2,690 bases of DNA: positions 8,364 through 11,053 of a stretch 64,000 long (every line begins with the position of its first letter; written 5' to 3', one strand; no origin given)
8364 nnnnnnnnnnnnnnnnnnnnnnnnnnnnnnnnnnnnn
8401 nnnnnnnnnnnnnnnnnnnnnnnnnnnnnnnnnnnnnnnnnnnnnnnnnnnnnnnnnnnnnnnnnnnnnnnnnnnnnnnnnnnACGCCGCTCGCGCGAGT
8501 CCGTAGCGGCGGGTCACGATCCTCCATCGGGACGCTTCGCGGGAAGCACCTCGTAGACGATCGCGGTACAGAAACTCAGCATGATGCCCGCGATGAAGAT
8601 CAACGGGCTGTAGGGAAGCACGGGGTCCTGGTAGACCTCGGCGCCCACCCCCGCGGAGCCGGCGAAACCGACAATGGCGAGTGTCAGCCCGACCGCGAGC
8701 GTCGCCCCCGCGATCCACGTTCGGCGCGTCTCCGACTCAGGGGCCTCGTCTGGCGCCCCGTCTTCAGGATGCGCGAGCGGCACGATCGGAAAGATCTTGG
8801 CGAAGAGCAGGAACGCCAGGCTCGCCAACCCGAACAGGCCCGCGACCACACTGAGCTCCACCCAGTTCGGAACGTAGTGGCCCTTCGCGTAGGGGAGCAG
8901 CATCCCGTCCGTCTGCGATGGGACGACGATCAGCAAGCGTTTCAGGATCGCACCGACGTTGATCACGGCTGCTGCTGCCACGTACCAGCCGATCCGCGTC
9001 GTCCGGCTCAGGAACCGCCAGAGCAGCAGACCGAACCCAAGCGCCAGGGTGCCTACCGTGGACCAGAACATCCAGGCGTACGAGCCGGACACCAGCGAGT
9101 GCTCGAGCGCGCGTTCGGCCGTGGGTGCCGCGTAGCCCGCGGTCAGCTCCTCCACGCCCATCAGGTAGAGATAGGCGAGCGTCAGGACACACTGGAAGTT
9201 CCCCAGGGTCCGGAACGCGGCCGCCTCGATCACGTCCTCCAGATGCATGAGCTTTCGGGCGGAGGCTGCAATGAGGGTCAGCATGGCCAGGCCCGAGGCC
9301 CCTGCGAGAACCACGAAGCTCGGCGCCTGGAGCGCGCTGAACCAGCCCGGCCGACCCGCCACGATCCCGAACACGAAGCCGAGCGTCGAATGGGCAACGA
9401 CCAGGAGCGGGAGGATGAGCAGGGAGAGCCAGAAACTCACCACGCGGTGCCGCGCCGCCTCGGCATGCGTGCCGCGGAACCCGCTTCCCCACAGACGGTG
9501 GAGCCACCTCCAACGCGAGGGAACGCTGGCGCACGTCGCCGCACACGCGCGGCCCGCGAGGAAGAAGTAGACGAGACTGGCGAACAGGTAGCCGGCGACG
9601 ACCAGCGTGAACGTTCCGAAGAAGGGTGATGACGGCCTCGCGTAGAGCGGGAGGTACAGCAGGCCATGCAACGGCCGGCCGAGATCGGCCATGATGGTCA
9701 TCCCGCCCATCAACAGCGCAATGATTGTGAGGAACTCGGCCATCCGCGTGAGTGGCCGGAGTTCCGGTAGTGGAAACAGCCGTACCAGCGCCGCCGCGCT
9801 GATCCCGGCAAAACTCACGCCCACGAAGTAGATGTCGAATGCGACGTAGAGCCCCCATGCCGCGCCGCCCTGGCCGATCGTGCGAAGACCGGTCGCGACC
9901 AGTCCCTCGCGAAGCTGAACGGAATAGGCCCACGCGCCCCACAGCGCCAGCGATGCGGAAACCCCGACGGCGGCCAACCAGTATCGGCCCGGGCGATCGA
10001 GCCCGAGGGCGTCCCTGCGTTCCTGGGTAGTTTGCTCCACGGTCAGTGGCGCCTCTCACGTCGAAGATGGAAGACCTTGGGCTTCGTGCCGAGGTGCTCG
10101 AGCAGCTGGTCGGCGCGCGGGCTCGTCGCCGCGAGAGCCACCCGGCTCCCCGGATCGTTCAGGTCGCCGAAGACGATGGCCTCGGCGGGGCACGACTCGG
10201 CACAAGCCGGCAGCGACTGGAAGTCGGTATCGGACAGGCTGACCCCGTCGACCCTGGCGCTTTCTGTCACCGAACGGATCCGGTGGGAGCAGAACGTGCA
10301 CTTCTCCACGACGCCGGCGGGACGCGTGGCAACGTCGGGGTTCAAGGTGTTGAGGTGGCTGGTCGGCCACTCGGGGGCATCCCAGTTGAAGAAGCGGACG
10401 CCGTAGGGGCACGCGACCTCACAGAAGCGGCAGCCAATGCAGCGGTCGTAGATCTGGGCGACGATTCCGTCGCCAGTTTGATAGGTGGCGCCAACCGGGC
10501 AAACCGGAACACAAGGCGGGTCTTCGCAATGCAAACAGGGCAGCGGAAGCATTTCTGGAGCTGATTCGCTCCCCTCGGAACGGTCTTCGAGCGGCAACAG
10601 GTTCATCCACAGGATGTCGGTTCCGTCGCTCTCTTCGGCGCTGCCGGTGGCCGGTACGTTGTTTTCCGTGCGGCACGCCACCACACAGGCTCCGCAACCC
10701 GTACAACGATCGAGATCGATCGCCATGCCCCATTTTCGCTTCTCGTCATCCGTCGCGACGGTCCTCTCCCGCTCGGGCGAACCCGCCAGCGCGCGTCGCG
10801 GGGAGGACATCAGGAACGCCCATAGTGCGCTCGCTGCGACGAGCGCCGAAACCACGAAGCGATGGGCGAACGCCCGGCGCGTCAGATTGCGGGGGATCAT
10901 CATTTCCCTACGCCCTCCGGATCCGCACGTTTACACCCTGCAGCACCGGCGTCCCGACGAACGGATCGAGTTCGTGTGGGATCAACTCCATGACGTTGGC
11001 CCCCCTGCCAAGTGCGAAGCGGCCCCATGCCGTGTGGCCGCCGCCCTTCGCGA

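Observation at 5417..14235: MtrAB porin-cytochrome converging on a QrcABCD-like complex: a candidate self-contained trans-envelope electron conduit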

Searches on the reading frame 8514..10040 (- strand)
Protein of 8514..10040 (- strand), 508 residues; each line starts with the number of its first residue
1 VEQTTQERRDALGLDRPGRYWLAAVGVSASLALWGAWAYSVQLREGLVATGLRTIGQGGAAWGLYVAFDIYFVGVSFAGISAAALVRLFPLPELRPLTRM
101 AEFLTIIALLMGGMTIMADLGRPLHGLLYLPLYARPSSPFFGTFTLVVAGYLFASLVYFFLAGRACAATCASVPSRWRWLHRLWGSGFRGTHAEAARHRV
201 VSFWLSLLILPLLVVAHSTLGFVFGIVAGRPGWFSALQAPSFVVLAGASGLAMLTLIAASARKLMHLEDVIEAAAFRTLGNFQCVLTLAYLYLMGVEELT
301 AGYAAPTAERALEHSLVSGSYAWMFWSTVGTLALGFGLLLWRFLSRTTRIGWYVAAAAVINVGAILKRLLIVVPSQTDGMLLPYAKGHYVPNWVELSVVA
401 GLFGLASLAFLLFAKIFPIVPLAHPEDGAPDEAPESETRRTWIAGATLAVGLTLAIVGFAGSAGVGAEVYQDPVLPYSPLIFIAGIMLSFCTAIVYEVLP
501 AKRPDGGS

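Call 3: search_protein_families(library=pfam, proteins=[window:8514-10040:-], max_evalue=0.01)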
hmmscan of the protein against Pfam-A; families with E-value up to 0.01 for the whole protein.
window:8514-10040:- (508 aa): 1 family
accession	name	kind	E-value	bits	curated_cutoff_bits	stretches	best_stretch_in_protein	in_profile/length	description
PF03916.19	NrfD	-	1e-23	84.9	25.8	1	60-377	9-310/313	Polysulphide reductase, NrfD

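Call 4: search_protein_families(library=ncbifam, proteins=[window:8514-10040:-], max_evalue=0.01)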
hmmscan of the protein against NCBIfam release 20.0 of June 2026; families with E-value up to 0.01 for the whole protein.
window:8514-10040:- (508 aa): 3 families
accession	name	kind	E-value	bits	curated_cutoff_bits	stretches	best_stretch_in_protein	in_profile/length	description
NF045798.1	DsrP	equivalog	4.7e-19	69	350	2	19-162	11-143/346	sulfate reduction electron transfer complex DsrMKJOP subunit DsrP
NF008133.1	PRK10881.1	equivalog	1e-14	54.8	450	1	57-421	45-375/377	Ni/Fe-hydrogenase cytochrome b subunit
NF041784.1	mnquin_red_QrcD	equivalog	6.3e-06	25.7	570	1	241-421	222-402/408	menaquinone reductase integral membrane subunit QrcD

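Call 45: search_solved_structures(query=window:8514-10040:-, max_evalue=0.01)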
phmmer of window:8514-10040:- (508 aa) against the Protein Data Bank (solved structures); distinct sequences matched with E-value up to 0.01: 4.
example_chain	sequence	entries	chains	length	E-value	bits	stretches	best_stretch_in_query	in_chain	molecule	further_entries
6lod_C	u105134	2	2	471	1.8e-21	79.9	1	59-426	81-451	Polysulphide reductase NrfD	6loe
6f0k_C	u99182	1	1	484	4.6e-21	78.6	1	30-434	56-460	Polysulphide reductase NrfD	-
6btm_C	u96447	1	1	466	4.9e-18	68.6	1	20-423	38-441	Alternative Complex III subunit C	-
8k9e_C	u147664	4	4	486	6.8e-15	58.2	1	60-422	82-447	Polysulphide reductase NrfD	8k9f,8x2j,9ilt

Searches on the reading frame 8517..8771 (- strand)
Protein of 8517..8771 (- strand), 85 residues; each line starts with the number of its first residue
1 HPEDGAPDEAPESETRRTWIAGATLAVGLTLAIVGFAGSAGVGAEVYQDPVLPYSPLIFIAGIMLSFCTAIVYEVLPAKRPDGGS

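Call 93: search_solved_structures(query=window:8517-8771:-, max_evalue=10)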
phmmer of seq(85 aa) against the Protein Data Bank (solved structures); distinct sequences matched with E-value up to 10: 2.
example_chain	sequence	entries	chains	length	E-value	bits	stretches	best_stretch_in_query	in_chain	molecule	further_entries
6tmg_m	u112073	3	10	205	0.82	13.2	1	8-74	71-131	subunit 8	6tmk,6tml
2xn4_A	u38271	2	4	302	0.83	13.2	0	16-44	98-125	KELCH-LIKE PROTEIN 2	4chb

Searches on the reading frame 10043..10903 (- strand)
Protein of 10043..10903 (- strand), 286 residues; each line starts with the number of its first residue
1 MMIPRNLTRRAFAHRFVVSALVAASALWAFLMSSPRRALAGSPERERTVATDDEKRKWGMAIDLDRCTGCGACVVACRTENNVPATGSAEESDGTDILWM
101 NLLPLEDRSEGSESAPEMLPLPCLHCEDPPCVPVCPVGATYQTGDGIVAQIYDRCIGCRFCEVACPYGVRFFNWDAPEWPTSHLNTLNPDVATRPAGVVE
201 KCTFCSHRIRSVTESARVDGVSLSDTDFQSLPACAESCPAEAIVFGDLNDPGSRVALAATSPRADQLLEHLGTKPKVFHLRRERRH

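Call 3: search_protein_families(library=pfam, proteins=[window:10043-10903:-], max_evalue=0.01)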
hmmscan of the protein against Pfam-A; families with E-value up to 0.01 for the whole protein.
window:10043-10903:- (286 aa): 15 families
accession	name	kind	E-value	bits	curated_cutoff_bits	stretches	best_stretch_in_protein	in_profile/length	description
PF12838.12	Fer4_7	-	5.3e-16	59.3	27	3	66-139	1-52/52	4Fe-4S dicluster domain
PF12837.12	Fer4_6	-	2.4e-13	49.8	25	2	152-169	6-23/24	4Fe-4S binding domain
PF00037.32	Fer4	-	3.9e-13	49.1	21.1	2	61-79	2-20/24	4Fe-4S binding domain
PF13247.11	Fer4_11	-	4e-13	49.9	26.2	1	117-176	4-65/100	4Fe-4S dicluster domain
PF12797.12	Fer4_2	-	2.3e-10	40.2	24.5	2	58-77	1-20/22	4Fe-4S binding domain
PF13187.11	Fer4_9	-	4.1e-10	40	27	4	123-168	2-50/52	4Fe-4S dicluster domain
PF13237.11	Fer4_10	-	5e-09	36.4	25.5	3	60-89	2-33/53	4Fe-4S dicluster domain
PF13183.11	Fer4_8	-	1.8e-07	32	27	1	64-138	2-67/68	4Fe-4S dicluster domain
PF13534.11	Fer4_17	-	1.8e-06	28.8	22.2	0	54-78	35-57/61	4Fe-4S dicluster domain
PF25160.1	LdpA_Fe-S-bd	-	2.4e-06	27.6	27.6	0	129-168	7-41/49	LdpA Fe-S cluster-binding domain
PF12800.12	Fer4_4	-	7.1e-06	26.4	24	2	153-168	2-17/17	4Fe-4S binding domain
PF12798.12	Fer4_3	-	3.8e-05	24.6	27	0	155-168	1-14/15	4Fe-4S binding domain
PF14697.11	Fer4_21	-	7.1e-05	23.3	35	0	123-166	8-52/59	4Fe-4S dicluster domain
PF13484.11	Fer4_16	-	0.00021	22.5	30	0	66-78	1-13/66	4Fe-4S double cluster binding domain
PF13459.11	Fer4_15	-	0.0021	19.2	22.4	1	61-78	2-19/66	4Fe-4S single cluster domain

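Call 4: search_protein_families(library=ncbifam, proteins=[window:10043-10903:-], max_evalue=0.01)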
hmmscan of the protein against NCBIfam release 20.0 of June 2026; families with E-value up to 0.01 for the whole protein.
window:10043-10903:- (286 aa): 57 families (the best 25 are shown)
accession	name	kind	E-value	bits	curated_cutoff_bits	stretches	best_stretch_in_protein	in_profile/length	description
NF041782.1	mnquin_red_QrcC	equivalog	8.6e-78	261.3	400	1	58-282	1-227/239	menaquinone reductase iron-sulfur cluster-binding subunit QrcC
NF045797.1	DsrO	equivalog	5.3e-59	199.5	200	1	36-280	24-234/235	sulfate reduction electron transfer complex DsrMKJOP subunit DsrO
NF011569.0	PRK14993.1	equivalog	7.7e-39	133.6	416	1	42-280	32-222/244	tetrathionate reductase subunit TtrB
NF041715.1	arsenate_red_ArrB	equivalog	9.4e-39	133.3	450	2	57-178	2-112/233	arsenate respiratory reductase iron-sulfur subunit ArrB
TIGR03149.1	cyt_nit_nrfC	equivalog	1e-34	119.9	377.6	2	50-173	31-145/225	cytochrome c nitrite reductase Fe-S protein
NF008134.0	PRK10882.1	equivalog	2.8e-27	95.6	263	2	48-177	29-168/329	hydrogenase 2 operon protein HybA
NF038355.1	FDH3_beta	equivalog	3.2e-25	89.2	240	1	61-249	6-165/180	formate dehydrogenase FDH3 subunit beta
TIGR02951.1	DMSO_dmsB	equivalog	2.5e-23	82.9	214.1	1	58-174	2-116/161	DMSO/selenate family reductase complex B subunit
NF045715.1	sulf_resp_HmcB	equivalog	1.6e-17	63.6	420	1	57-250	36-200/307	sulfate respiration complex iron-sulfur protein HmcB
TIGR03478.1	DMSO_red_II_bet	subfamily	4.3e-17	62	480.7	1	119-174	127-183/321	DMSO reductase family type II enzyme, iron-sulfur subunit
NF007658.0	PRK10330.1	equivalog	1.9e-14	53.6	260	1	123-208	58-137/181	electron transport protein HydN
TIGR01582.1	FDH-beta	equivalog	3.1e-14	52.8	334.7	1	51-248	15-182/283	formate dehydrogenase subunit beta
NF042979.1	EthbenzDh_ebdB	equivalog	6.8e-14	51.5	740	2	121-173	151-204/354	ethylbenzene dehydrogenase subunit beta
TIGR01660.1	narH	equivalog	5.7e-12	44.8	524.05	1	118-177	178-238/492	nitrate reductase subunit beta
NF007382.0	PRK09898.1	equivalog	1.4e-11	44.3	213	1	121-170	121-171/208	ferredoxin-like protein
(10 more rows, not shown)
